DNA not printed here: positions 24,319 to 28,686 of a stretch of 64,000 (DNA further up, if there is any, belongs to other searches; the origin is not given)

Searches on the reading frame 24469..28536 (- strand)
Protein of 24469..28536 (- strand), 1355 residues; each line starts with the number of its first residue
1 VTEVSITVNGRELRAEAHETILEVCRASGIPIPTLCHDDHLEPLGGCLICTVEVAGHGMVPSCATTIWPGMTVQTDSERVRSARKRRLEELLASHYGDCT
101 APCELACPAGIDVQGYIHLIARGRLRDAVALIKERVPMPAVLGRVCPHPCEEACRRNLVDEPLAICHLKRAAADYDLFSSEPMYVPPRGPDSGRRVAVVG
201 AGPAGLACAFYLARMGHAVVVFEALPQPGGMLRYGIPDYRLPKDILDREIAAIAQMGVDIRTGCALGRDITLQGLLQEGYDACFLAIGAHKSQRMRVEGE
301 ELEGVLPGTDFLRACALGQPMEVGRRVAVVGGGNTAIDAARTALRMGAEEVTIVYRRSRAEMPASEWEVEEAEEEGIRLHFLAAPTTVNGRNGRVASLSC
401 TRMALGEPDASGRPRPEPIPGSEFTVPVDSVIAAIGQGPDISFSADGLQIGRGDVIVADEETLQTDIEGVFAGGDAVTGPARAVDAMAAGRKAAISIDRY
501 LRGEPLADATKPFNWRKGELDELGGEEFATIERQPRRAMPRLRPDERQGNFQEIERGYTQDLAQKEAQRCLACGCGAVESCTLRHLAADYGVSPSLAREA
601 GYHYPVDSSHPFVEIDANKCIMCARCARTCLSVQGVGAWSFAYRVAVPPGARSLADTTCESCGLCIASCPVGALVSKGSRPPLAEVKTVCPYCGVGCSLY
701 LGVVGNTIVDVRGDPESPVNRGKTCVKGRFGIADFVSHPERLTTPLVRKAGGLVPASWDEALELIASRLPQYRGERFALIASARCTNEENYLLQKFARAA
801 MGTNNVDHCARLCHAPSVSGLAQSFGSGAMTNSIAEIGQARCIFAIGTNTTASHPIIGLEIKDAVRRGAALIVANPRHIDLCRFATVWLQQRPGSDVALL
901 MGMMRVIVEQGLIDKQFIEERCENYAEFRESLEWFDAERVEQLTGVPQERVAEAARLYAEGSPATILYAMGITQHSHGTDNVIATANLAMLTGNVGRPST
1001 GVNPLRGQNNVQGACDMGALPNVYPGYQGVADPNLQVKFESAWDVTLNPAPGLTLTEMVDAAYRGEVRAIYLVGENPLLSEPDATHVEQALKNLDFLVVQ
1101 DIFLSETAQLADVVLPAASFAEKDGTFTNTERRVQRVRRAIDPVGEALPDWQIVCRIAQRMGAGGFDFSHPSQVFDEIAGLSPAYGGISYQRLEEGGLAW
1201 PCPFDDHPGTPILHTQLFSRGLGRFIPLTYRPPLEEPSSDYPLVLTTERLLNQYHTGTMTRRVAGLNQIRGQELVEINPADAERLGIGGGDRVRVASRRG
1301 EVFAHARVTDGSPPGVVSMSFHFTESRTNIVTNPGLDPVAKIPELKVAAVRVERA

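Call 14: search_protein_families(library=pfam, proteins=[window:24469-28536:-], max_evalue=0.001)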
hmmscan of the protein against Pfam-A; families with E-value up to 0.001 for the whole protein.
window:24469-28536:- (1355 aa): 22 families
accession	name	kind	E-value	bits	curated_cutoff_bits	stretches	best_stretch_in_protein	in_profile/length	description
PF00384.28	Molybdopterin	-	3.4e-81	273.5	24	1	741-1159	1-352/353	Molybdopterin oxidoreductase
PF07992.20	Pyr_redox_2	-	6.6e-38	131.2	26.1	1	195-490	2-291/291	Pyridine nucleotide-disulphide oxidoreductase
PF01568.27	Molydop_binding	-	1.9e-31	108.8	26.8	1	1243-1348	1-109/110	Molydopterin dinucleotide binding domain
PF04879.21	Molybdop_Fe4S4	-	1.4e-19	70.2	22.7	1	685-732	3-50/55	Molybdopterin oxidoreductase Fe4S4 domain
PF14691.11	Fer4_20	-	1.2e-18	67.4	25.8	1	98-176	26-108/113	Dihydroprymidine dehydrogenase domain II, 4Fe-4S cluster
PF13510.11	Fer2_4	-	2.8e-18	66.2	22.8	1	2-77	2-81/82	2Fe-2S iron-sulfur cluster binding domain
PF00070.33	Pyr_redox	-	1.4e-13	51.6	22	1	326-398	1-77/82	Pyridine nucleotide-disulphide oxidoreductase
PF13738.12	Pyr_redox_3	-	4.8e-12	46.2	30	1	320-362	161-201/305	Pyridine nucleotide-disulphide oxidoreductase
PF13450.12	NAD_binding_8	-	9.3e-10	39.1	21.9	1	198-233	1-36/68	NAD(P)-binding Rossmann-like domain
PF12831.13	FAD_oxidored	-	9.4e-09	35.5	27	1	196-232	2-38/416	FAD dependent oxidoreductase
PF01266.30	DAO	-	1.9e-07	31.4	27.9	1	195-230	1-44/353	FAD dependent oxidoreductase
PF14697.11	Fer4_21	-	6.2e-06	26.7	35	1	614-672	2-55/59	4Fe-4S dicluster domain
PF01262.27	AlaDh_PNT_C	-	1.3e-05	25.1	23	0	326-357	30-60/214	Alanine dehydrogenase/PNT, C-terminal domain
PF01134.28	GIDA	-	7.7e-05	22.4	22.1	0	196-222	2-28/391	Glucose inhibited division protein A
PF03486.20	HI0933_like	-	0.00012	22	50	1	195-229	2-36/244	HI0933-like protein Rossmann domain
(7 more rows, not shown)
